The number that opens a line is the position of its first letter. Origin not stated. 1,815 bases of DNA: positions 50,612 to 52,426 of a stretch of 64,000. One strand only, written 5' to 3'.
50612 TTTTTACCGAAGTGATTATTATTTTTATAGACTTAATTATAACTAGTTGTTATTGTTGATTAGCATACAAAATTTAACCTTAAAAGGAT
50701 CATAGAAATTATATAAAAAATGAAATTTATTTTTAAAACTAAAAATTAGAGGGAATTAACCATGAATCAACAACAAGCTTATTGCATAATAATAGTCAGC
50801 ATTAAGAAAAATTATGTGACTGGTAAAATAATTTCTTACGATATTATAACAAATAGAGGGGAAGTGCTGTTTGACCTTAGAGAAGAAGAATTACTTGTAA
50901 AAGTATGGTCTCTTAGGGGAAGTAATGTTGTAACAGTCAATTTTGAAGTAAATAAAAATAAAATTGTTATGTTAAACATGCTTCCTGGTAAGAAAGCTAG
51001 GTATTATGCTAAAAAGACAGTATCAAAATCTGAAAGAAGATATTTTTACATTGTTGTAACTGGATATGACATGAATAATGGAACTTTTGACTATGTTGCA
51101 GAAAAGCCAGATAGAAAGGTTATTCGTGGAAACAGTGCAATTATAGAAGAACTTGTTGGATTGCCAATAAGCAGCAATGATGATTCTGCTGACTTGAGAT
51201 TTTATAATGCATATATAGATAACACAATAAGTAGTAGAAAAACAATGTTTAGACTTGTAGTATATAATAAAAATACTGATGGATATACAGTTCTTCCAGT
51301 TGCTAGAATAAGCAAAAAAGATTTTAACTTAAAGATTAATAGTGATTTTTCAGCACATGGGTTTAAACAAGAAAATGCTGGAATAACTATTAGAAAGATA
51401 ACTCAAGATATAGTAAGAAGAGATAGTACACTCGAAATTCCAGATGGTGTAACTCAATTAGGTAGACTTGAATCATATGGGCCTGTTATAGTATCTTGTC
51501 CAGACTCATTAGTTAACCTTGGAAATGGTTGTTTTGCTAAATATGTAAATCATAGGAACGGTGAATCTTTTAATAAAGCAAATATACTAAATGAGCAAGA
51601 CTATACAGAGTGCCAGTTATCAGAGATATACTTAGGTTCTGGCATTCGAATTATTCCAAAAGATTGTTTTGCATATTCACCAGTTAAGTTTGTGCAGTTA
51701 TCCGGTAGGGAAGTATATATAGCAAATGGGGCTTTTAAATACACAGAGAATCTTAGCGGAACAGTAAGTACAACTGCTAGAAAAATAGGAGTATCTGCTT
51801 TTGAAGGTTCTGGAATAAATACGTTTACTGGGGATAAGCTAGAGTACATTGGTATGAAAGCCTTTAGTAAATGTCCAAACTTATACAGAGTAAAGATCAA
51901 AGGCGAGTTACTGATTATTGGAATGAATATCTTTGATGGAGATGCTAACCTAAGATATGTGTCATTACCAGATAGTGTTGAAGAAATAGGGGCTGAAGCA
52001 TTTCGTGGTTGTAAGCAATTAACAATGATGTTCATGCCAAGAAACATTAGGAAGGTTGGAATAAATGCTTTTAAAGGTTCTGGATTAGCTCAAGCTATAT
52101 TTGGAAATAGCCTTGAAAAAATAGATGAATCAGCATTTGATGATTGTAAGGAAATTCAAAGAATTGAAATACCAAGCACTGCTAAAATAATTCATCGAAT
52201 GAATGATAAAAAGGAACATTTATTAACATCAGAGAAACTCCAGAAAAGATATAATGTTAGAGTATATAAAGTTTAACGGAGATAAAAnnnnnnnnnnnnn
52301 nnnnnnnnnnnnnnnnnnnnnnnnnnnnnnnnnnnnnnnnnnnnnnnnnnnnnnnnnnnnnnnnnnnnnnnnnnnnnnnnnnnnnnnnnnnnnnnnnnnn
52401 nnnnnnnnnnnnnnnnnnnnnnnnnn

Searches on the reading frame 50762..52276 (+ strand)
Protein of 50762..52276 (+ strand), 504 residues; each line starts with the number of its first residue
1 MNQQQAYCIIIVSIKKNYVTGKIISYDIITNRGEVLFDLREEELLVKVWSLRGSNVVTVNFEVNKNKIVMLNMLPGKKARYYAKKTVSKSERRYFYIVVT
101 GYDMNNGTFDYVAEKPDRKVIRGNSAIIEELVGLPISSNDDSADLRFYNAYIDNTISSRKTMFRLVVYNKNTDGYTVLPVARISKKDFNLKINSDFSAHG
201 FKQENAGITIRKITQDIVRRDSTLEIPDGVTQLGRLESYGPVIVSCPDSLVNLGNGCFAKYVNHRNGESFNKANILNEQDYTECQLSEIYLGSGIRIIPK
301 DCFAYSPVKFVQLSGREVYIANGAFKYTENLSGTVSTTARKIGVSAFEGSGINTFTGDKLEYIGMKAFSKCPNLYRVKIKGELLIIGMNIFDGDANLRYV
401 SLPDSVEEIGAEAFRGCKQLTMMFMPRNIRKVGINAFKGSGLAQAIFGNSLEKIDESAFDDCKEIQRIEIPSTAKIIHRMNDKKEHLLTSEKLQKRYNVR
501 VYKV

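Call 12: search_protein_families(library=phrogs, proteins=[window:50762-52276:+], max_evalue=0.00001)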
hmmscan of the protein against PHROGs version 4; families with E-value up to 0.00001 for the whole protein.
window:50762-52276:+ (504 aa): 2 families
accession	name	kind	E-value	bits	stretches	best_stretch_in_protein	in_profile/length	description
phrog_35892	-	unknown function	9.8e-18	64.2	1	359-475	109-225/1181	-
phrog_18805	-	unknown function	5.3e-11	43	0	386-473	270-364/457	-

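Call 60: search_protein_families(library=pfam, proteins=[window:50762-52276:+], max_evalue=0.001)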
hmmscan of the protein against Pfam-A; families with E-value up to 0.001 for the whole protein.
window:50762-52276:+ (504 aa): 1 family
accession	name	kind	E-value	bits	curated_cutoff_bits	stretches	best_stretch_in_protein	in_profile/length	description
PF13306.12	LRR_5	-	4.9e-36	123.9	27.7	2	386-478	3-94/127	BspA type Leucine rich repeat region (6 copies)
